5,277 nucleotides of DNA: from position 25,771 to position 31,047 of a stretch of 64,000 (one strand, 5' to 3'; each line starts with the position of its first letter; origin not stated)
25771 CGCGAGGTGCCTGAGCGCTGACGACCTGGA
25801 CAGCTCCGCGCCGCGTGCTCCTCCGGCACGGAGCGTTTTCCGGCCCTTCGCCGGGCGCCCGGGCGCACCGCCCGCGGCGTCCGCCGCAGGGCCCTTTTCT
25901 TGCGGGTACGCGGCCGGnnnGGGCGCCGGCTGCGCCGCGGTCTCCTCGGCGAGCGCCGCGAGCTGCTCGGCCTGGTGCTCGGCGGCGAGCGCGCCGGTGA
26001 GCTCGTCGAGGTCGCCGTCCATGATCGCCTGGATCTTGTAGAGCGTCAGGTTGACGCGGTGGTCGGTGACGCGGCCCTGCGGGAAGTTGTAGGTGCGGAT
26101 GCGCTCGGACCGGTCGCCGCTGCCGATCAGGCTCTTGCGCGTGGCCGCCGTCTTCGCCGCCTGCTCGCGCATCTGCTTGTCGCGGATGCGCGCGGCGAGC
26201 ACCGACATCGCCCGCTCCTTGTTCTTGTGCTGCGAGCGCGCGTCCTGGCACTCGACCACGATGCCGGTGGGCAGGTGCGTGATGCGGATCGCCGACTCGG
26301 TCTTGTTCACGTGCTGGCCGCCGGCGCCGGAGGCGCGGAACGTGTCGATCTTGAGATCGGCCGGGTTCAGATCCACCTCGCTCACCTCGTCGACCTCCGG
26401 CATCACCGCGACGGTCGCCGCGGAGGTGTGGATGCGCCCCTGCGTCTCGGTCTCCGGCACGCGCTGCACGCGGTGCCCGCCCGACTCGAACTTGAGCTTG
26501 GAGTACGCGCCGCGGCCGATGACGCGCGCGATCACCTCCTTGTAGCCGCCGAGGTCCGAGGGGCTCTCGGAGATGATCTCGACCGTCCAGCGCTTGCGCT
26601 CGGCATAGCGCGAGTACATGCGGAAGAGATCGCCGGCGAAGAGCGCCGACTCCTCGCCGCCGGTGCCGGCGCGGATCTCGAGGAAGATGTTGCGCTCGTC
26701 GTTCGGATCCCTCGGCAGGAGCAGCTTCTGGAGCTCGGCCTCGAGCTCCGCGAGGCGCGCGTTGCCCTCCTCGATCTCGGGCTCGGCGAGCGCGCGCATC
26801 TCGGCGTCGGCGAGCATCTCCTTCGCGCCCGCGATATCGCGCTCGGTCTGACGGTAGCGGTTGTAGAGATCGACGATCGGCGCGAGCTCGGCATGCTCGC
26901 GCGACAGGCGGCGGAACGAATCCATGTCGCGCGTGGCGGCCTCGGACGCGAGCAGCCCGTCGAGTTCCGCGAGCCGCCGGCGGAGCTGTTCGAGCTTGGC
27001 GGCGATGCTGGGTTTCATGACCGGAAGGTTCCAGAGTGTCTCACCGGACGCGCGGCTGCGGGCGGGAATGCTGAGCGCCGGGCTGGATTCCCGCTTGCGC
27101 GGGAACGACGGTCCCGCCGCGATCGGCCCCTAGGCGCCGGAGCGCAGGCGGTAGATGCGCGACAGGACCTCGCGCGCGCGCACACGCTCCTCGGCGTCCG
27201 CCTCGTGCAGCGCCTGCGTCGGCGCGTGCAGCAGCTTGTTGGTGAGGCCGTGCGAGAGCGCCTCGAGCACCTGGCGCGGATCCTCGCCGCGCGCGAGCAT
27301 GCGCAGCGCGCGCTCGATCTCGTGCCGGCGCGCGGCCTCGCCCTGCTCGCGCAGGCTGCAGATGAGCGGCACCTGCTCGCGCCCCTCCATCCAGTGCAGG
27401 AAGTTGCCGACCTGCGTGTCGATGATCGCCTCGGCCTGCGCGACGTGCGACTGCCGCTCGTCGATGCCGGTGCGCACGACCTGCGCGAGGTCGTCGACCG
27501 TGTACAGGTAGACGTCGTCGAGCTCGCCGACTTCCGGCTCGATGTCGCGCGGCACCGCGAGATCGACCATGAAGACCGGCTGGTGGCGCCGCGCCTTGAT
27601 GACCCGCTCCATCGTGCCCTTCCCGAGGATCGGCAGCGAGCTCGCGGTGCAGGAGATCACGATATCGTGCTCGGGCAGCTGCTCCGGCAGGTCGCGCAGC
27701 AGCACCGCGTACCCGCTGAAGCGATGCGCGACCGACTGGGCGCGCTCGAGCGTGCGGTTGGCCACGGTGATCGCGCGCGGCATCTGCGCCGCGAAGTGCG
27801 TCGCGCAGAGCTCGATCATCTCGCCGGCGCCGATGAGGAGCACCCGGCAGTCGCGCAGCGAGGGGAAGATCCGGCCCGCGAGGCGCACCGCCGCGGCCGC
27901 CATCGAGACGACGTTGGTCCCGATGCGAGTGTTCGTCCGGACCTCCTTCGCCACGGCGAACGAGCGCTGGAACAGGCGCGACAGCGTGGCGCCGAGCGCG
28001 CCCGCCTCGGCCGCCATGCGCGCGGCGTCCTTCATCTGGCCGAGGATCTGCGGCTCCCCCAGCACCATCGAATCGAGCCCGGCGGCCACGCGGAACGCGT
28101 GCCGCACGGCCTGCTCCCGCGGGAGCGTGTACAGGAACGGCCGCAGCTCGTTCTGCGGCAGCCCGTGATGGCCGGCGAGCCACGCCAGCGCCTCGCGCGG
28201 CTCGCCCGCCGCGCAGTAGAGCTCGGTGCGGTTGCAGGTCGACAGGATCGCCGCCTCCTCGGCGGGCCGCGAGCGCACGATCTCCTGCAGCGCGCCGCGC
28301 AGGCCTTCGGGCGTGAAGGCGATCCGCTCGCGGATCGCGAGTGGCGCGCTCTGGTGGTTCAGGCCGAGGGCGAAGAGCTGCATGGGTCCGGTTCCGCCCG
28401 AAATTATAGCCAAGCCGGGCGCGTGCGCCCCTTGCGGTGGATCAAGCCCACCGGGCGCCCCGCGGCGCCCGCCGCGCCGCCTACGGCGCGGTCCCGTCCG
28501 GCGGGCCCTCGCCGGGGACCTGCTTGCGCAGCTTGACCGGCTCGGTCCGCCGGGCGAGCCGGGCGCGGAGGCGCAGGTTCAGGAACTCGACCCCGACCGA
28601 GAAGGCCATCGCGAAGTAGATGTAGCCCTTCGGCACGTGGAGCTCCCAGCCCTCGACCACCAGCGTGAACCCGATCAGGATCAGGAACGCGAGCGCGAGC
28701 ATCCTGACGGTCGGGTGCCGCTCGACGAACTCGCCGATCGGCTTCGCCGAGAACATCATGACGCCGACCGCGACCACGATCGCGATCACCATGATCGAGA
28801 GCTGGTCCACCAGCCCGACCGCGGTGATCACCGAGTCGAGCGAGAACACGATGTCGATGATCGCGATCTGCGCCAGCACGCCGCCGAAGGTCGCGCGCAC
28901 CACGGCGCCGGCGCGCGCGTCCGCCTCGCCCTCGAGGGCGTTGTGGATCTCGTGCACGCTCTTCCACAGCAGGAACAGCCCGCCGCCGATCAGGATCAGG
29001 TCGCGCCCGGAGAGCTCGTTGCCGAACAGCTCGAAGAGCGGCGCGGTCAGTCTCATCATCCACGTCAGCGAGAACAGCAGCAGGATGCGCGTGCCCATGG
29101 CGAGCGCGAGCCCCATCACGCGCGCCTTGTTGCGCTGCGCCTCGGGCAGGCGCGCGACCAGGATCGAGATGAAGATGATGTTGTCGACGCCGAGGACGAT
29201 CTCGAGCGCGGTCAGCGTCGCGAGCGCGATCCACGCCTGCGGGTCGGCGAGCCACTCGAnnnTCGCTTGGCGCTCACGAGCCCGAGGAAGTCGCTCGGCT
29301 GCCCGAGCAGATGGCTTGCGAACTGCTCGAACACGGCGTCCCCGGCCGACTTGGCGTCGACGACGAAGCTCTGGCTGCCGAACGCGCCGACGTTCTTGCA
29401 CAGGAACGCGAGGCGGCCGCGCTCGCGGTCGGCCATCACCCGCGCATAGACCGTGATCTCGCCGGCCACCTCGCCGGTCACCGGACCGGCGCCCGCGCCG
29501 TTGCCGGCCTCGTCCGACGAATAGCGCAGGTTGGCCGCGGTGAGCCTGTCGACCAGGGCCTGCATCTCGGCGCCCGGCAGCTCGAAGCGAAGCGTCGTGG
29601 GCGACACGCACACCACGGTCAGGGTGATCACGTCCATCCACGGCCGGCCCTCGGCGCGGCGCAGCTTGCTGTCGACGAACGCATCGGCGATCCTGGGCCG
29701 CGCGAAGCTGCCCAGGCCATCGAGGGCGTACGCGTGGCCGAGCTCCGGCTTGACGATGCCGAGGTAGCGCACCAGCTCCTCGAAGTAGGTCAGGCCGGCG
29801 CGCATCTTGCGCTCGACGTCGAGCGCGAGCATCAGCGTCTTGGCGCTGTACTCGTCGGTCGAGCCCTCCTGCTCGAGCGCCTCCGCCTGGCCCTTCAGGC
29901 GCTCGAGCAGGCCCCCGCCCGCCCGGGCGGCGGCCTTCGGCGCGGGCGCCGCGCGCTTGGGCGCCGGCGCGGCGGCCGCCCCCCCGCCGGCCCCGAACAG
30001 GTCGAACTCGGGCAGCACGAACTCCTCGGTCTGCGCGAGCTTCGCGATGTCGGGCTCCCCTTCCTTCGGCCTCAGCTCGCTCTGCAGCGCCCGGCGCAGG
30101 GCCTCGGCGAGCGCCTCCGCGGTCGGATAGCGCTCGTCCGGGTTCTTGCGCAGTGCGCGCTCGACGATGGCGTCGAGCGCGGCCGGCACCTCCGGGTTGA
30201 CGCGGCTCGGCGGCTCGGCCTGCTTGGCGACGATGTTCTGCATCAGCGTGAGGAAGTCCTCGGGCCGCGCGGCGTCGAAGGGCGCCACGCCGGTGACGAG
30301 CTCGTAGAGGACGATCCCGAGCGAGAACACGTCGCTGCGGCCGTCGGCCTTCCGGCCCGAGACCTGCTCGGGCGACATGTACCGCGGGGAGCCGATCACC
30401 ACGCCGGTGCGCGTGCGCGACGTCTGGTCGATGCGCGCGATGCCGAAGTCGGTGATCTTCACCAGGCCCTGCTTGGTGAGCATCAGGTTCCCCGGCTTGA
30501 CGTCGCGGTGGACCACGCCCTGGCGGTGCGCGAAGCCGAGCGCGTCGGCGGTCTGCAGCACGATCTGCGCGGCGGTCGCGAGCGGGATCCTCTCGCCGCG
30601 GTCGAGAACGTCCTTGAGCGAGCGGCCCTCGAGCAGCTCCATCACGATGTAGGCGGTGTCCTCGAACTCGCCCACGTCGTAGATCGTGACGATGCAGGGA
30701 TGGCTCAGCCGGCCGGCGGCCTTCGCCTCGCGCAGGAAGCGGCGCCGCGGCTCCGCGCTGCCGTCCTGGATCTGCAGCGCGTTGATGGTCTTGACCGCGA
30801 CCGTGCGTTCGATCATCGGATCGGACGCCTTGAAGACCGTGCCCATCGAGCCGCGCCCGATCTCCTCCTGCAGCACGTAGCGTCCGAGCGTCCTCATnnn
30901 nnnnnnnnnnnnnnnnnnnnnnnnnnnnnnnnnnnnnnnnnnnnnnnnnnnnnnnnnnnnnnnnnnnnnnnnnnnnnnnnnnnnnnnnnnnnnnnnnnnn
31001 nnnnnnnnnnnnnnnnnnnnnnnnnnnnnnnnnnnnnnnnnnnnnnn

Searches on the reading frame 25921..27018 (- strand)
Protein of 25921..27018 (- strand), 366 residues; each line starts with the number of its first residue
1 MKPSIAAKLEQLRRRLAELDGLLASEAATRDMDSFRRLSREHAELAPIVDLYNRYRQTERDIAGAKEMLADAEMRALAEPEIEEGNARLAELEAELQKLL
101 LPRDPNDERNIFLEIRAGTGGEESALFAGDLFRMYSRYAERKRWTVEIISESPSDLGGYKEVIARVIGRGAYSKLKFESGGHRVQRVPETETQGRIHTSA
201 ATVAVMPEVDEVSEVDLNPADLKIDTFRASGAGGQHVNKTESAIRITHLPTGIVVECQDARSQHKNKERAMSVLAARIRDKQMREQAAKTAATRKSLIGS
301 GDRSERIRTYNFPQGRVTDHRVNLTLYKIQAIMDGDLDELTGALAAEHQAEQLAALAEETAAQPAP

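Call 9: search_protein_families(library=ncbifam, proteins=[window:25921-27018:-], max_evalue=1e-8)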
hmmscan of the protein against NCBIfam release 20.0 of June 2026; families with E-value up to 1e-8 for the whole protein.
window:25921-27018:- (366 aa): 5 families
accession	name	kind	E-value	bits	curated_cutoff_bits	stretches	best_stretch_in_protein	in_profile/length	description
TIGR00019.1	prfA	equivalog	7.7e-163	541.5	423.25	1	1-358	2-360/361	peptide chain release factor 1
NF001859.2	PRK00591.1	equivalog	6.7e-162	538.4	400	1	9-353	1-347/347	peptide chain release factor 1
TIGR00020.2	prfB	exception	1.6e-86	290.5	370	1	8-341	16-348/353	peptide chain release factor 2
TIGR03072.1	release_prfH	equivalog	5.8e-30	104.3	166.65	1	111-309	1-194/200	peptide chain release factor H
NF006718.0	PRK09256.1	equivalog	7.5e-13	48.4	100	0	214-247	9-42/140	alternative ribosome rescue aminoacyl-tRNA hydrolase ArfB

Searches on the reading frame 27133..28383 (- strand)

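Call 10: search_protein_families(library=ncbifam, proteins=[window:27133-28383:-], max_evalue=1e-8)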
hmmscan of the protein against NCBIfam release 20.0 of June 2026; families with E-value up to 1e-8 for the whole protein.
window:27133-28383:- (417 aa): 7 families
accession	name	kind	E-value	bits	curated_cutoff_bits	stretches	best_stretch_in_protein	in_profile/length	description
TIGR01035.1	hemA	equivalog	1.3e-125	419.6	209.55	1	4-411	2-413/416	glutamyl-tRNA reductase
NF000744.0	PRK00045.1-3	equivalog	1.3e-106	357.2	429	1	1-414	1-425/447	glutamyl-tRNA reductase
NF010548.0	PRK13940.1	equivalog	2.9e-58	197.7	469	1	1-412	1-409/414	glutamyl-tRNA reductase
NF000750.0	PRK00045.3-4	equivalog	3.6e-50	171.2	289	1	1-394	1-393/439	glutamyl-tRNA reductase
NF000752.0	PRK00045.4-2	equivalog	3e-41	142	381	1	42-394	45-380/412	glutamyl-tRNA reductase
NF000751.1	PRK00045.4-1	equivalog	2.4e-23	82.8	478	1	42-244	45-248/426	glutamyl-tRNA reductase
NF001909.0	PRK00676.1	equivalog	6.6e-16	58.3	478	1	42-308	43-292/338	glutamyl-tRNA reductase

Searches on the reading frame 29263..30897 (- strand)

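Call 10: search_protein_families(library=ncbifam, proteins=[window:29263-30897:-], max_evalue=1e-8)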
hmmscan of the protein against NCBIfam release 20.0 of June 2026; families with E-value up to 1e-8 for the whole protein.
window:29263-30897:- (545 aa): 13 families
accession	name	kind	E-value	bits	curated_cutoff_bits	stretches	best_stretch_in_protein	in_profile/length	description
NF033483.0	PknB_PASTA_kin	equivalog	4.2e-97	326.5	450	1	5-277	7-274/563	Stk1 family PASTA domain-containing Ser/Thr kinase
NF052427.1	StpK7MSMEG_1200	equivalog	1e-63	215.8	900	1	3-279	5-277/601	serine/threonine protein kinase StpK7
NF047741.1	antiphage_MADS6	equivalog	7.8e-51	173.3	460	2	109-282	301-472/612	methylation-associated defense system protein kinase MAD6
NF009651.0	PRK13184.1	equivalog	3.9e-44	150.9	839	1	5-273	2-293/932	serine/threonine-protein kinase PknD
TIGR03903.1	TOMM_kin_cyc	equivalog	1.9e-40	138.7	705.75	1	31-269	4-246/1267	TOMM system kinase/cyclase fusion protein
NF038150.1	lanthi_synth_IV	equivalog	2.9e-32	111.9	650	1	5-343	189-529/851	class IV lanthionine synthetase LanL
NF053615.1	SerThrKinAfsKStmc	equivalog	5.1e-27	94.9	1300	1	3-219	11-225/809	protein serine/threonine kinase AfsK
NF033442.0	BREX_PglW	equivalog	3.5e-23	81.3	990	1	2-281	201-498/1391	BREX system serine/threonine kinase PglW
NF038151.1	lanthi_synth_III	equivalog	9.3e-16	57.4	575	1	7-279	222-505/833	class III lanthionine synthetase LanKC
NF043056.1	T4SS_LegK1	equivalog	5.3e-10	38.5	550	1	72-200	144-283/516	Dot/Icm T4SS effector kinase LegK1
NF011464.0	PRK14879.1-7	equivalog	1.2e-09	38.2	246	1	53-163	58-158/221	Kae1-associated kinase Bud32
NF011463.0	PRK14879.1-4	equivalog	2.1e-09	37.1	188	1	51-162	62-168/237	Kae1-associated kinase Bud32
TIGR03724.2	arch_bud32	equivalog_domain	5e-09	35.9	125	1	55-161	47-138/193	KEOPS complex kinase/ATPase Bud32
